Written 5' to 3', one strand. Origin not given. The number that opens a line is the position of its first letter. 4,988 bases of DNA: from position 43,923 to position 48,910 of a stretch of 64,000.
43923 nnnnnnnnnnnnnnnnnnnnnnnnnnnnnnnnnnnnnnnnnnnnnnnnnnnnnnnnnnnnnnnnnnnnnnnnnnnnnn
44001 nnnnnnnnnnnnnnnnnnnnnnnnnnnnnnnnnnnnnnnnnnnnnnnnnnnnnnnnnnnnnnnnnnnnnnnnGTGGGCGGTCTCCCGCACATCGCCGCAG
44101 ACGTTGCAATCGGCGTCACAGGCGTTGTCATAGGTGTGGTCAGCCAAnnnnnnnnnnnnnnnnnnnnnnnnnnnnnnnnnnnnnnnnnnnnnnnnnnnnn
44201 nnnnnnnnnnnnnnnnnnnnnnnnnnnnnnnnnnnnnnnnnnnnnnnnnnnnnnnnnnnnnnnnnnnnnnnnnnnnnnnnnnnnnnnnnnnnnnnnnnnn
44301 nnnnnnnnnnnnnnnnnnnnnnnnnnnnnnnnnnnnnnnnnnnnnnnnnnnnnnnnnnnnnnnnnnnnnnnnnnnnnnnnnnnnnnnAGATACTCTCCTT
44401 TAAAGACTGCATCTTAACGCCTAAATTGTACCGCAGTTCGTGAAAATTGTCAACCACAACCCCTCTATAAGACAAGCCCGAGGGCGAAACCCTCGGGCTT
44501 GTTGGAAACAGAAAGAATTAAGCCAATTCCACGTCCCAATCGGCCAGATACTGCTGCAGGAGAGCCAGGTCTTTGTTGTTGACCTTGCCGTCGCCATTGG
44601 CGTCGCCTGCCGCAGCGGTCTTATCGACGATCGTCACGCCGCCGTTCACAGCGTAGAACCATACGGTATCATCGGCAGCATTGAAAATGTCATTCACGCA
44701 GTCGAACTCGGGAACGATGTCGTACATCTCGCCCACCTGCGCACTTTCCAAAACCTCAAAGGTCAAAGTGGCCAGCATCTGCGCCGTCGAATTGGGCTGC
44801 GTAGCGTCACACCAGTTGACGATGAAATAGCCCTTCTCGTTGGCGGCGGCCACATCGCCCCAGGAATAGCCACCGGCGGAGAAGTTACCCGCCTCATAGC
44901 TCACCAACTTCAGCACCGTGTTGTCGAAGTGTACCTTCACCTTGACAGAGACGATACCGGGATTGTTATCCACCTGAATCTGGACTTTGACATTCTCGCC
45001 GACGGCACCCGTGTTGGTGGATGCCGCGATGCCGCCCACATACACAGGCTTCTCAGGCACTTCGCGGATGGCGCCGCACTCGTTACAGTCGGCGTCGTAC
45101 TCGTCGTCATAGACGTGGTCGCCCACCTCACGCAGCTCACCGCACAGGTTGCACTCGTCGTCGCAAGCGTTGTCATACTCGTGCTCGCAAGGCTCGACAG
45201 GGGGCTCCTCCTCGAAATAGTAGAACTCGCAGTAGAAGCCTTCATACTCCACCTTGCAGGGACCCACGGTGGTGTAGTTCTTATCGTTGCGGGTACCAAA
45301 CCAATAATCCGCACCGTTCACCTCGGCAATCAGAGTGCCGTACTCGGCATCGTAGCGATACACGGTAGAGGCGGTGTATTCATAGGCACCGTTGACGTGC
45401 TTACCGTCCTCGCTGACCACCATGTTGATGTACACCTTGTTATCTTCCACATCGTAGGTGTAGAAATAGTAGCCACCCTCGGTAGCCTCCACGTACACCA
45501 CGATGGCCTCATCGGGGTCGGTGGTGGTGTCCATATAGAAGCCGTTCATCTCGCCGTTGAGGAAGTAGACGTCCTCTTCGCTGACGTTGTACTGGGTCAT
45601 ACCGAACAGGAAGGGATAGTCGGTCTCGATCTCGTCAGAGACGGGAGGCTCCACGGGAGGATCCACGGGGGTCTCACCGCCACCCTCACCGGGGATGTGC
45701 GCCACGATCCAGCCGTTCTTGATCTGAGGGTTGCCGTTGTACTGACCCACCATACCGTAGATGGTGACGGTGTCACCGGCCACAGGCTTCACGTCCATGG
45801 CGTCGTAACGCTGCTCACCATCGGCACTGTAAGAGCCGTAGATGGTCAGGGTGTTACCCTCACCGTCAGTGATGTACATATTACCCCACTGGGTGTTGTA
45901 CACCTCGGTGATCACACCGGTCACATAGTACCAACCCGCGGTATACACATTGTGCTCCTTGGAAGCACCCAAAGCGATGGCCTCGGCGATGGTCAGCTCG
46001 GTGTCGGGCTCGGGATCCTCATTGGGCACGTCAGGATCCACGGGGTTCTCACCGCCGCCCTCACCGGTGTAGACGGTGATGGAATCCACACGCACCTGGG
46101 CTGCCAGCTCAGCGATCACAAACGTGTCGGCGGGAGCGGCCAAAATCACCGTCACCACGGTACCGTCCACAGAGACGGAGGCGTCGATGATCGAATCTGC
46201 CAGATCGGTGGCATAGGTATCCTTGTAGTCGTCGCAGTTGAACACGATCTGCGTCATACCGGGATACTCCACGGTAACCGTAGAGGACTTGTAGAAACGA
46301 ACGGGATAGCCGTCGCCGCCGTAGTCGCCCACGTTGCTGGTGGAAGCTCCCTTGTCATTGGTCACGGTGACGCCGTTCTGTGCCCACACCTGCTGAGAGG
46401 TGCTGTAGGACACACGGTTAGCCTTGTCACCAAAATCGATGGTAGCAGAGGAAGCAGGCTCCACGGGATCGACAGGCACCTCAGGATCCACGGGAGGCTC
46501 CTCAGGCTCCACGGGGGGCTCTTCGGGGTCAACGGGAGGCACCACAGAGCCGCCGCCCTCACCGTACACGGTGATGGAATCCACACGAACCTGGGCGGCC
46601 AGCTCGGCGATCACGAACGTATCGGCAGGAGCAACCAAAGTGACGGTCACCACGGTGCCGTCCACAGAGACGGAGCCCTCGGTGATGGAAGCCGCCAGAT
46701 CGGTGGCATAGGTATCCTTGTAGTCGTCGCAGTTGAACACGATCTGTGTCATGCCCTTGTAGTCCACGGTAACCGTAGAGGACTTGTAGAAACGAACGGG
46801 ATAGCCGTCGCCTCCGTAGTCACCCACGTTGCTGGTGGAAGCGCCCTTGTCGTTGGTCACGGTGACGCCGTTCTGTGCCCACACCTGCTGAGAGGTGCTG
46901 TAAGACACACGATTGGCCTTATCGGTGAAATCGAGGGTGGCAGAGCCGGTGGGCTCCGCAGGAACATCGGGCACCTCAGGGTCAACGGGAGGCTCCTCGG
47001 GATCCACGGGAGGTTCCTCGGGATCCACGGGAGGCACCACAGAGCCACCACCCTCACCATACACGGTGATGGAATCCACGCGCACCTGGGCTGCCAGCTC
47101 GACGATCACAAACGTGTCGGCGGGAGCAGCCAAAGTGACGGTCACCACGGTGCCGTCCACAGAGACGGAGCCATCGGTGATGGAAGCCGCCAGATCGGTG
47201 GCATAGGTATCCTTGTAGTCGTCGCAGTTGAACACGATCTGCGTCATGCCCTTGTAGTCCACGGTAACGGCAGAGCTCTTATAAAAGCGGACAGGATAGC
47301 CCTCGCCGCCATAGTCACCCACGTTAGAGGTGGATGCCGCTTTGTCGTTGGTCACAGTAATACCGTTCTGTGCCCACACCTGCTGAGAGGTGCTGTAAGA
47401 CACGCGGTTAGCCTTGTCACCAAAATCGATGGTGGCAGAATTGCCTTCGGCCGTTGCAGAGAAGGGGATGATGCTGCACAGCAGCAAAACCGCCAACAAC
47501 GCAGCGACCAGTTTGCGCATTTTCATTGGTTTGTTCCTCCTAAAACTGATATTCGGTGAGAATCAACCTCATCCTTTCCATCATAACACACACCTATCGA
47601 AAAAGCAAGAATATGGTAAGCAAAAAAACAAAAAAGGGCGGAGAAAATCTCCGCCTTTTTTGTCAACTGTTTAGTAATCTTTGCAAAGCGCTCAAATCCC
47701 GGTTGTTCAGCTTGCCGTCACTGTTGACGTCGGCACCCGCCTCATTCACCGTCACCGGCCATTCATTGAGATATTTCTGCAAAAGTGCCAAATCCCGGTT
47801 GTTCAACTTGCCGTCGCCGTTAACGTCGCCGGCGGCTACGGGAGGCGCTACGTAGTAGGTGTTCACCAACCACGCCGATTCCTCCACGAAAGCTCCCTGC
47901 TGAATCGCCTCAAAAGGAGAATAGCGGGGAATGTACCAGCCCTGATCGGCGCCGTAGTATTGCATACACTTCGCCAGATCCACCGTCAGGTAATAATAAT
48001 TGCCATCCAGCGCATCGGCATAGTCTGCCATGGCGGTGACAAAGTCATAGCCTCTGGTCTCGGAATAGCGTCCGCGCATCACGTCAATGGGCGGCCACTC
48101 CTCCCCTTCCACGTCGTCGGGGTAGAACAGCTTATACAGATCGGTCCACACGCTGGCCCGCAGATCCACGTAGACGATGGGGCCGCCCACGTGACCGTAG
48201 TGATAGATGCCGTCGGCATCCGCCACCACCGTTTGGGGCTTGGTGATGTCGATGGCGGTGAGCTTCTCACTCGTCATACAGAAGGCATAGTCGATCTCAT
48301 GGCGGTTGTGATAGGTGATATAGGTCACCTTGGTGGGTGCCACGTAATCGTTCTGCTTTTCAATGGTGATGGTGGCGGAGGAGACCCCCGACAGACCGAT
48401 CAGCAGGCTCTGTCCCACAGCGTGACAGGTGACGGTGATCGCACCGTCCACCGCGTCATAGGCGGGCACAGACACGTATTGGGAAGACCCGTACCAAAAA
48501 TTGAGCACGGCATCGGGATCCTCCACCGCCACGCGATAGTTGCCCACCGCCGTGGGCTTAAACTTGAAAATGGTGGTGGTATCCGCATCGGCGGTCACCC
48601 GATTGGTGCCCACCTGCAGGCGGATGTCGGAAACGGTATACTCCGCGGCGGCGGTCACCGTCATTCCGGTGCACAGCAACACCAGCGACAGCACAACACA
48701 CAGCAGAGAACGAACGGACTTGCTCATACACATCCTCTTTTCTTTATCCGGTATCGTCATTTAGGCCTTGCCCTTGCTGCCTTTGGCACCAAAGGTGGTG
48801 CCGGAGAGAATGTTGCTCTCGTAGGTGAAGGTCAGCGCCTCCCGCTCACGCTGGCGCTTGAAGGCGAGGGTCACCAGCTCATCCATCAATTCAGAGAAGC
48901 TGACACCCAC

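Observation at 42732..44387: Secreted protein made of ~14 His+3Cys knuckles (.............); the same unit recurs in five secreted proteins of this window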

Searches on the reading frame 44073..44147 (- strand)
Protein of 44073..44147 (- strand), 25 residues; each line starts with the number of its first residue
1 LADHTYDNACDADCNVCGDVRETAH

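Call 48: search_solved_structures(query=A3, max_evalue=10, show_alignments=4)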
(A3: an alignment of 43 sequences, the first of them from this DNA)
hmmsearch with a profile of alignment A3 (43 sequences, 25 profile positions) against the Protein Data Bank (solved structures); distinct sequences matched with E-value up to 10: 1.
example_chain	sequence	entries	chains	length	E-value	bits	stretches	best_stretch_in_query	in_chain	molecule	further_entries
9ya0_GA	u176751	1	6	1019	1.6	11.2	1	13-23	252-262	Transport protein Sec24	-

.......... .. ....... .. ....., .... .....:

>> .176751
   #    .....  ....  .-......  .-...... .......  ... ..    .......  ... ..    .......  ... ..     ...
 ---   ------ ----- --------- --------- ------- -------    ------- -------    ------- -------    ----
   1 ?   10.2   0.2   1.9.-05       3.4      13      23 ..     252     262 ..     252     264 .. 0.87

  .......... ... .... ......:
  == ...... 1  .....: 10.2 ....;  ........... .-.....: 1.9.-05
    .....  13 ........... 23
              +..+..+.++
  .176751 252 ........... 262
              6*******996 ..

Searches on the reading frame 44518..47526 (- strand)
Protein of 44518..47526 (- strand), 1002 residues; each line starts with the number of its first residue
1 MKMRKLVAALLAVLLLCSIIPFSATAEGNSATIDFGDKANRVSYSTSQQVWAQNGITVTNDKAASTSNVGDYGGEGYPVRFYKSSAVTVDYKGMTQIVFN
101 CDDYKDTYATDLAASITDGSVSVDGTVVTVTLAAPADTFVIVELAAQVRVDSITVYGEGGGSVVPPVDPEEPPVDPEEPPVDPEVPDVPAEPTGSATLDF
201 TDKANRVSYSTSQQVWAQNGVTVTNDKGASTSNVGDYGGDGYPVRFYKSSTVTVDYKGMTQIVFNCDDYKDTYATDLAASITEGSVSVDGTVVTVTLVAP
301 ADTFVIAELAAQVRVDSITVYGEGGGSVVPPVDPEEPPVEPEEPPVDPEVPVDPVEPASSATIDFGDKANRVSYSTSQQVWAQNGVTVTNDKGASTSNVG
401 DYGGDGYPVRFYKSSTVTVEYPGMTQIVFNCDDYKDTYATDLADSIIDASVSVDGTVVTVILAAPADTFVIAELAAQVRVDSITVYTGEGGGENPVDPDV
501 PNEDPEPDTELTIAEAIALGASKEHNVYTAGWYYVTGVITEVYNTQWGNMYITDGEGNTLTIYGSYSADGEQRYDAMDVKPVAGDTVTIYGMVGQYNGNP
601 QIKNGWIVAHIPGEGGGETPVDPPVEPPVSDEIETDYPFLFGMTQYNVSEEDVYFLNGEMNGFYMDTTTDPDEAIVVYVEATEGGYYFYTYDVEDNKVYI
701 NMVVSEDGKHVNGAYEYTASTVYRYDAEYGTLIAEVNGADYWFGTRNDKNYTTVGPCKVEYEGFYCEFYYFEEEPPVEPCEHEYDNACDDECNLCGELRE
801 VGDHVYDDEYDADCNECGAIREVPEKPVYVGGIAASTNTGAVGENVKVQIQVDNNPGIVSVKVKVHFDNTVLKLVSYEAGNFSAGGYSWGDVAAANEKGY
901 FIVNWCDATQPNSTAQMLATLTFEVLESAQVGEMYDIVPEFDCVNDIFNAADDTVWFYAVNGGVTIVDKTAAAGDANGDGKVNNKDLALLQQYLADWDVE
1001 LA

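Call 3: search_protein_families(library=pfam, proteins=[window:44518-47526:-], max_evalue=1)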
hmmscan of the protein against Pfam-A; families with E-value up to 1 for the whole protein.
window:44518-47526:- (1002 aa): 6 families
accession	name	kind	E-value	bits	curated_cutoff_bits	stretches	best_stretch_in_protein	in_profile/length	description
PF00963.24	Cohesin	-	4e-10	40.5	24.1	1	836-936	6-111/139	Cohesin domain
PF00404.24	Dockerin_1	-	9e-05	23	22.9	1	966-994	28-56/57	Dockerin type I domain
PF07405.16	DUF1506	-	0.0025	18.4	25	0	405-436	21-52/127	Protein of unknown function (DUF1506)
PF13600.11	DUF4140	-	0.0026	18.6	27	0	128-171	14-56/98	N-terminal domain of unknown function (DUF4140)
PF00677.23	Lum_binding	-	0.0033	17.8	27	0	278-305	32-59/86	Lumazine binding domain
PF13731.11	WxL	-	0.34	11.3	25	2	323-386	15-75/214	WxL domain surface cell wall-binding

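Call 4: search_protein_families(library=ncbifam, proteins=[window:44518-47526:-], max_evalue=1)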
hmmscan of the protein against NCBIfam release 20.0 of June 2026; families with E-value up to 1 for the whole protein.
window:44518-47526:- (1002 aa): 2 families
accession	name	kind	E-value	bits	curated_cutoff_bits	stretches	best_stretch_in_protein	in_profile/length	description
NF033393.0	TRP47_fam_Nterm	subfamily_domain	0.00012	22.3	75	0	199-267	2-68/105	TRP47 family tandem repeat effector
TIGR03587.1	Pse_Me-ase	hypoth_equivalog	0.26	11.4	112.05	0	245-267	142-164/204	pseudaminic acid biosynthesis-associated methylase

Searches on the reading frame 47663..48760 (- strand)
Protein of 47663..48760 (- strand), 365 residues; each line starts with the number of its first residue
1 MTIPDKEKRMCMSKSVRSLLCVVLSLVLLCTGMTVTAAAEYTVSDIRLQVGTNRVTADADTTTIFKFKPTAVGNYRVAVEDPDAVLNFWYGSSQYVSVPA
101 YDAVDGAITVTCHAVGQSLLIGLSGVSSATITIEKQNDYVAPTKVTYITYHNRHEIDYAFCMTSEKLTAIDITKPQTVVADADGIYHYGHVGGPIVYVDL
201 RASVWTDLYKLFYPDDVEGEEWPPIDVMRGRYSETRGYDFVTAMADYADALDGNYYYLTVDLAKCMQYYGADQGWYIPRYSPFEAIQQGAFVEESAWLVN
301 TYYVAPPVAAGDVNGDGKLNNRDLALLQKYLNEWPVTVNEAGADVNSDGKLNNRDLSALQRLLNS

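Call 52: search_protein_families(library=pfam, proteins=[window:47663-48760:-], max_evalue=0.0001)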
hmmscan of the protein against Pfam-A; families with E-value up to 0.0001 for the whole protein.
window:47663-48760:- (365 aa): 1 family
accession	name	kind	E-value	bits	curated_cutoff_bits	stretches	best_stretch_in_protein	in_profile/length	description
PF00404.24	Dockerin_1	-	2.2e-14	53.8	22.9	1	310-364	1-57/57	Dockerin type I domain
